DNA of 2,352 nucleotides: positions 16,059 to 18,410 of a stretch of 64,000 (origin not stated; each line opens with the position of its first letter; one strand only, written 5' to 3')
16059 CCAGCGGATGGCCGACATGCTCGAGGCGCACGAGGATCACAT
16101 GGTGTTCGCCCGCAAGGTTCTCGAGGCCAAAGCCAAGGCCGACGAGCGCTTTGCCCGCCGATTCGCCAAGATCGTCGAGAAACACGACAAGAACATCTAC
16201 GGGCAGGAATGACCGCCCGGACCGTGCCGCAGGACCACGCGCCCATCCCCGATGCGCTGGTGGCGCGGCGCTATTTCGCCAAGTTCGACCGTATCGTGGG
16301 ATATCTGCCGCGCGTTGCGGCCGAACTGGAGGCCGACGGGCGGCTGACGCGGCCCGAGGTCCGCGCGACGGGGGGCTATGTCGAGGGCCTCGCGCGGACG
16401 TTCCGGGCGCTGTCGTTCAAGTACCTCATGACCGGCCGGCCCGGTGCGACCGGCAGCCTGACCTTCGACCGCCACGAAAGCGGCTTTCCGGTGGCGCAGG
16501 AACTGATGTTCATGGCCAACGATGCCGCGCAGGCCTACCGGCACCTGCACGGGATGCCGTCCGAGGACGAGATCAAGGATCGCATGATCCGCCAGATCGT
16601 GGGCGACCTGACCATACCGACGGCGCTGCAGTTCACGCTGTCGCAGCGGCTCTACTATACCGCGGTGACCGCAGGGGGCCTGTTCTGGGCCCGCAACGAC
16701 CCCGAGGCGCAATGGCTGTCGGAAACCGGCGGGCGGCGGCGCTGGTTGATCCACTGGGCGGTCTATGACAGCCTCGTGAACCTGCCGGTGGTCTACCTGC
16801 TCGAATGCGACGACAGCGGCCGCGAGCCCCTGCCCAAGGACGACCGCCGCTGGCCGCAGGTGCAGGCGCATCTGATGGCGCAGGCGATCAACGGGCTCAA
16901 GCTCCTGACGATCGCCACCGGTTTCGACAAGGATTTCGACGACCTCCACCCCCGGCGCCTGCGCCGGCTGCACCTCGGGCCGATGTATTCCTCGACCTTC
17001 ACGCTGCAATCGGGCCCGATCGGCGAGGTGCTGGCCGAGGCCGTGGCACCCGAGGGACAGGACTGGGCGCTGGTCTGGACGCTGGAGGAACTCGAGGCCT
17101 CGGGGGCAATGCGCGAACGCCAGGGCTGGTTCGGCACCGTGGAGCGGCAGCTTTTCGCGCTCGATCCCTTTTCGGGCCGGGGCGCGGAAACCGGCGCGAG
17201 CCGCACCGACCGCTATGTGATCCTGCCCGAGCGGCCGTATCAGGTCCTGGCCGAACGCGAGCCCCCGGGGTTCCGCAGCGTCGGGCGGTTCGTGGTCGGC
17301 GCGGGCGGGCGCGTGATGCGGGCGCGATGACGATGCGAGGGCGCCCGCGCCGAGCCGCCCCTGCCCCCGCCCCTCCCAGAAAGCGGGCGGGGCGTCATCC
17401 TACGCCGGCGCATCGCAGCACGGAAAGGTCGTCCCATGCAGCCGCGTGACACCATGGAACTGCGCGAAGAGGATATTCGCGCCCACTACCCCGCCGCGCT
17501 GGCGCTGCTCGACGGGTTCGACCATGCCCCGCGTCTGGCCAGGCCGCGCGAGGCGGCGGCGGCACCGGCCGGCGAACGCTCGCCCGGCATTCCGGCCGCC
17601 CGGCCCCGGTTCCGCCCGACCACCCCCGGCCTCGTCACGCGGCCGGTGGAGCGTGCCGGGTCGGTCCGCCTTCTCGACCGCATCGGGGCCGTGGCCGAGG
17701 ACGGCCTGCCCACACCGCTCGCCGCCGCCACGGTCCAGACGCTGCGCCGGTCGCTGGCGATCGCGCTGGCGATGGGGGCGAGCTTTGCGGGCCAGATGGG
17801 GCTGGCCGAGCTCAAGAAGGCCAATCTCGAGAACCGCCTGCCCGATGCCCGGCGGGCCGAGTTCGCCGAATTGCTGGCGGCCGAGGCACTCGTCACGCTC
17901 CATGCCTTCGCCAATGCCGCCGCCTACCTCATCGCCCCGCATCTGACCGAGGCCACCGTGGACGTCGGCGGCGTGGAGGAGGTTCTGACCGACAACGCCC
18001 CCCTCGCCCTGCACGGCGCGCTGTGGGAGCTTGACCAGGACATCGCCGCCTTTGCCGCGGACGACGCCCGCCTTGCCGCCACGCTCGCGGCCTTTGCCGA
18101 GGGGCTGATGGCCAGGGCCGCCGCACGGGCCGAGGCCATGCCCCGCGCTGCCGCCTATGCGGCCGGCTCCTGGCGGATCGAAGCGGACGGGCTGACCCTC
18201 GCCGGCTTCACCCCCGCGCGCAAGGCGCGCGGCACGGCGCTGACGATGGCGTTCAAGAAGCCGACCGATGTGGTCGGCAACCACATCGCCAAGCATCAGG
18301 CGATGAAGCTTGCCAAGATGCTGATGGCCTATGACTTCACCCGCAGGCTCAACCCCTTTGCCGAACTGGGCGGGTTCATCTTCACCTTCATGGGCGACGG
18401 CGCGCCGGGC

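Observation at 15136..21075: Tightly coupled operon of unknown function: TelA-like coiled coil, two unknown proteins, an AAA ATPase and a membrane hairpin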

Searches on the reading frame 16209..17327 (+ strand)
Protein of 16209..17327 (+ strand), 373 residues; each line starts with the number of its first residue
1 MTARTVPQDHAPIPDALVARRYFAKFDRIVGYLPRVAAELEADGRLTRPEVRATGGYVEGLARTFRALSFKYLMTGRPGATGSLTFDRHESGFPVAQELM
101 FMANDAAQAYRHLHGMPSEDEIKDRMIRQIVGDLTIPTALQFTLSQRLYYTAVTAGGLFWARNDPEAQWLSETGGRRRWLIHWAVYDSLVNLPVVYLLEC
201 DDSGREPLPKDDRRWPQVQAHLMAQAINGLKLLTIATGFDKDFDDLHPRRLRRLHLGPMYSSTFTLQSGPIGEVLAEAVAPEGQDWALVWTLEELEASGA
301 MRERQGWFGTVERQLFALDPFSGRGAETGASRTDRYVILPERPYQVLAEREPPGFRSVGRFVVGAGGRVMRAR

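Call 3: search_protein_families(library=pfam, proteins=[window:16209-17327:+], max_evalue=0.1)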
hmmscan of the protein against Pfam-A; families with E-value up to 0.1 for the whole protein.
window:16209-17327:+ (373 aa): 0 families

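Call 4: search_protein_families(library=ncbifam, proteins=[window:16209-17327:+], max_evalue=0.1)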
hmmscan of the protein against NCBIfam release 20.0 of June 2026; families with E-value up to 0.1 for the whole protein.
window:16209-17327:+ (373 aa): 0 families

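Call 5: search_protein_families(library=padloc, proteins=[window:16209-17327:+], max_evalue=0.1)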
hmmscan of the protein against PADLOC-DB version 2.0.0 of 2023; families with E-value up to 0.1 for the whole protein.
window:16209-17327:+ (373 aa): 0 families

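Call 26: search_protein_families(library=pfam, alignment_id=A3, max_evalue=10)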
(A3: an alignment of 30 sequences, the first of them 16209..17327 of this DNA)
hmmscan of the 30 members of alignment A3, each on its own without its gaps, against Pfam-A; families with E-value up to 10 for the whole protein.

A. member 1, window:16209-17327:+ (373 aa): 0 families

B. families by the number of members that match (of 30 scanned): 2 families
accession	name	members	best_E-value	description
PF18893.5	DUF5652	1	0.044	Family of unknown function (DUF5652)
PF18478.7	PIN_10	1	0.085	PIN like domain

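Call 28: find_homologous_proteins(query=window:16209-17327:+, max_evalue=0.001)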
Query window:16209-17327:+ (373 aa): 3058 proteins with E <= 0.001 among 8000 candidates; the best 120 are listed.
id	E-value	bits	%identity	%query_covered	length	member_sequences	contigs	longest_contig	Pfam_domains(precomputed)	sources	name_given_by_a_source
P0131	2.6e-205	699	82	100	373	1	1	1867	-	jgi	jgi:hypothetical protein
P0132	2.9e-202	689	82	100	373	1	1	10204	-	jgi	jgi:hypothetical protein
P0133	3.3e-189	646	77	98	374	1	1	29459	-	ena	-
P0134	1.7e-188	644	78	98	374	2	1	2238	-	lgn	-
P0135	2.9e-188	643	77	100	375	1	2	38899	-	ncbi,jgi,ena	jgi:hypothetical protein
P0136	1.1e-185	635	76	98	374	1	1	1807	-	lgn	-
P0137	3.0e-184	630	75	98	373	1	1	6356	-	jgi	-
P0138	6.4e-184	629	76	98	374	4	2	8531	-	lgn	-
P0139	6.9e-184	629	72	100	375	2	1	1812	-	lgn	-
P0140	1.2e-182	625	75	98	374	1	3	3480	-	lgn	-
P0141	2.5e-182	624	75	98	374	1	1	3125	-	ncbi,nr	ncbi:MAG: hypothetical protein Q7J57_03595 [Gemmobacter sp.]|nr:hypothetical protein [Gemmobacter sp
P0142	1.1e-180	618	74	98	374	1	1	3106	-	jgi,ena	-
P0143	2.3e-180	617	73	98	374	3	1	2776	-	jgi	jgi:hypothetical protein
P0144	4.3e-180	616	74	99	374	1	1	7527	-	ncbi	-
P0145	5.2e-180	616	74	99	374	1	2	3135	-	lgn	-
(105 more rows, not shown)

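Call 42: predict_structure(alignment_id=A5)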
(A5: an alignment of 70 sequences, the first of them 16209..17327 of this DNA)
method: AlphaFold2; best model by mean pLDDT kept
length: 373 residues; sequences in the alignment: 70
mean_pLDDT: 85.8   pTM: 0.86
mean pLDDT of the five models: 85.8, 84.9, 82.5, 81.8, 81.2
residues with pLDDT >= 90: 198; 70-90: 128; 50-70: 39; < 50: 8
segments of 3 or more residues with pLDDT < 50: 1-7
pLDDT, mean of each block of 10 residues (from residue 1): 44 69 85 91 94 95 90 61 64 81 91 93 94 88 90 92 95 94 91 95 94 95 89 92 94 92 73 87 87 92 83 80 62 92 92 86 88 84
secondary structure, 60 per line:
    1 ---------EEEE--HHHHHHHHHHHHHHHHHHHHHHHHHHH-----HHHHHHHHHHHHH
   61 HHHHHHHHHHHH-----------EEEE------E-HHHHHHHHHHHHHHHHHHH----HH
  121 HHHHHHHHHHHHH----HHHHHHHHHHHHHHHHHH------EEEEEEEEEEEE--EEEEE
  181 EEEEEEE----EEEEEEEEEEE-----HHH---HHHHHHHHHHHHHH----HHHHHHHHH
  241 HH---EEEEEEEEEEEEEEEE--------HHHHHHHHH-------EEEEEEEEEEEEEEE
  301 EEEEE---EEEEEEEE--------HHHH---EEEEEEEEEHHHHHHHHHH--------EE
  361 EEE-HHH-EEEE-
elements in order: E10-13 H16-42 H48-72 E84-87 H96-114 H119-133 H138-155 E162-173 E176-187 E192-202 H214-227 H232-242 E246-261 H270-278 E286-305 E309-316 H325-328 E332-340 H341-350 E359-363 E369-372
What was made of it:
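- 16209..17330 (+): Gene B: a 373-aa orphan protein. The model shows an N-terminal five-helix bundle (residues 16-155) followed by a long antiparallel beta-sheet with packed helices (162-372). AlphaFold2 gives pLDDT 85.8 and pTM 0.86 (call 42).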

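Call 44: fold_search(model_id=the predicted structure, library=pdb)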
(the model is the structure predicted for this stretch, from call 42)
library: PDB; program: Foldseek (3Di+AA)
matches with E <= 10: 299; with E <= 0.001: 0
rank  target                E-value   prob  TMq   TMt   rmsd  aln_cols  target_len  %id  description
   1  8jyw_A                1.1e-01  0.03  0.07  0.09  28.9       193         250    7  Cryo-EM structure of the gasdermin pore from Trichoplax adhaerens (released 2024-05-01)
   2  8ufg_G                1.2e-01  0.08  0.10  0.10  20.3       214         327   11  Acinetobacter baylyi LptB2FG bound to Acinetobacter baylyi lipopolysaccharide (released 2024-01-03)
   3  5jyx_M                2.0e-01  0.41  0.15  0.41   6.7        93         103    8  Crystal structure of the covalent thioimide intermediate of the archaeosine synthase QueF-Like (released 2016-11-09)
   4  5kpe_MODEL_1_A        5.3e-01  0.08  0.08  0.20  19.4       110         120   14  Solution NMR Structure of Denovo Beta Sheet Design Protein, Northeast Structural Genomics Consortium (NESG) Ta (released 2016-09-21)
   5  5jyx_F                5.9e-01  0.15  0.13  0.33   7.3        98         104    5  Crystal structure of the covalent thioimide intermediate of the archaeosine synthase QueF-Like (released 2016-11-09)
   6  5jyx_C                7.0e-01  0.14  0.13  0.33   7.3        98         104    5  Crystal structure of the covalent thioimide intermediate of the archaeosine synthase QueF-Like (released 2016-11-09)
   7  3rga                  7.0e-01  0.03  0.10  0.12  19.8       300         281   10  Crystal structure of epoxide hydrolase for polyether lasalocid A biosynthesis (released 2012-03-07)
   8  5tod_D                9.3e-01  0.03  0.08  0.16  18.9       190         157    6  Transmembrane protein 24 SMP domain (released 2017-03-01)
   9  5k0p_I                9.9e-01  0.16  0.15  0.41   5.7        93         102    6  Crystal structure of the archaeosine synthase QueF-Like in the apo form (released 2016-11-09)
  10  6z89_B                1.0e+00  0.09  0.16  0.27  11.6       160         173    8  human GTP cyclohydrolase I in complex with allosteric inhibitor (released 2020-12-09)
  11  6v8i_AB               1.0e+00  0.02  0.08  0.14  17.6       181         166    6  Composite atomic model of the Staphylococcus aureus phage 80alpha baseplate (released 2020-03-04)
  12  9exk                  1.0e+00  0.01  0.09  0.05  24.8       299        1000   10  Scalable protein design using hallucination in a relaxed sequence space (released 2024-10-16)
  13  6hds_B                1.2e+00  0.02  0.07  0.17  15.8       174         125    6  Crystal Structure of apo short afifavidin (released 2018-11-14)
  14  2mnh_MODEL_1_A        1.2e+00  0.01  0.09  0.14  22.2       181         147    7  Refined structure of outer membrane protein x in nanodisc by measuring residual dipolar couplings (released 2015-03-18)
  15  5tod_C                1.2e+00  0.03  0.09  0.17  19.0       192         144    8  Transmembrane protein 24 SMP domain (released 2017-03-01)
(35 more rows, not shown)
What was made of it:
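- Tried and rejected: B's model is confident, but the PDB gave nothing (call 44).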

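Call 60: fold_search(model_id=the predicted structure, library=viral)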
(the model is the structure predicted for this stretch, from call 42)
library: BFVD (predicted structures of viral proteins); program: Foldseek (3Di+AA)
matches with E <= 10: 467; with E <= 0.001: 1
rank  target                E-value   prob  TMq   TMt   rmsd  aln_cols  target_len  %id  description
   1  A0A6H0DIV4            3.9e-04  0.41  0.10  0.10  25.8       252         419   12  Uncharacterized protein [de Gerlache virus]
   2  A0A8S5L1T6            7.1e-03  0.10  0.10  0.08  27.7       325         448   10  Maturation protein [ssRNA phage Gerhypos.3_9]
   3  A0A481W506            2.7e-02  0.14  0.10  0.09  19.2       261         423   10  Uncharacterized protein [Pseudomonas phage Psa21]
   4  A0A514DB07            4.0e-02  0.07  0.08  0.08  24.4       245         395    9  Maturation [Leviviridae sp.]
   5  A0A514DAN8            4.0e-02  0.06  0.08  0.09  29.7       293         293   11  Maturation (Fragment) [Leviviridae sp.]
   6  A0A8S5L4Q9            4.4e-02  0.09  0.10  0.09  25.6       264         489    9  Maturation protein [ssRNA phage SRR5466725_16]
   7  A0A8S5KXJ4            4.4e-02  0.07  0.11  0.10  21.4       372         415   11  Maturation protein [ssRNA phage AIN002]
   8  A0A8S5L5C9            4.7e-02  0.08  0.09  0.09  24.1       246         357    9  Maturation protein [ssRNA phage SRR5466725_18]
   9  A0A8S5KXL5            5.0e-02  0.08  0.10  0.10  24.9       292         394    7  Maturation protein [ssRNA phage ESE007]
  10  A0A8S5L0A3            5.3e-02  0.04  0.09  0.07  25.5       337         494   10  Maturation protein [ssRNA phage SRR5467090_5]
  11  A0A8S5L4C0            5.9e-02  0.09  0.12  0.11  24.5       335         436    8  Maturation protein (Fragment) [ssRNA phage Esthiorhiza.1_9]
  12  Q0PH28                6.3e-02  0.05  0.09  0.08  24.3       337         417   12  Maturation protein [Pseudomonas phage PRR1]
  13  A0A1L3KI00            8.3e-02  0.08  0.11  0.10  23.4       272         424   12  Maturation protein [Beihai levi-like virus 19]
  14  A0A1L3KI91            9.3e-02  0.08  0.12  0.11  21.3       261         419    7  Maturation protein [Hubei levi-like virus 6]
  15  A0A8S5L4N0            1.1e-01  0.05  0.09  0.08  26.6       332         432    9  Maturation protein [ssRNA phage SRR7976299_6]
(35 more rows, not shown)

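Call 74: search_solved_structures(query=A5, max_evalue=1)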
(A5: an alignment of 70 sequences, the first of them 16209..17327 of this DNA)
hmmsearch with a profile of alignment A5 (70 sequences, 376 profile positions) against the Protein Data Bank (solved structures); distinct sequences matched with E-value up to 1: 1.
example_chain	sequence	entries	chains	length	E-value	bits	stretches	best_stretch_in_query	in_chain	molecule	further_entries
7wxz_A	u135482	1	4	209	0.26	13.3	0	17-72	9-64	Spike protein S2'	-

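Call 114: search_protein_families(library=phrogs, proteins=[window:16209-17327:+], max_evalue=0.01)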
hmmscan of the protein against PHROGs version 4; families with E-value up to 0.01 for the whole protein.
window:16209-17327:+ (373 aa): 0 families

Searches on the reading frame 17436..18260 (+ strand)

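Call 95: search_protein_families(library=pfam, proteins=[window:17436-18260:+], max_evalue=10)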
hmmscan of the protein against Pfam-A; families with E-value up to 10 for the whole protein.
window:17436-18260:+ (275 aa): 2 families
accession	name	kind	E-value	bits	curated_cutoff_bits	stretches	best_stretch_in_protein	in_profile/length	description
PF21423.2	AhtL-like_1st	-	0.03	14.4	27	1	243-274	25-53/55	Pyrogallol hydroxytransferase large subunit-like, domain 1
PF19508.4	DUF6042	-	0.18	11.9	26.8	1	109-216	42-133/219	Family of unknown function (DUF6042)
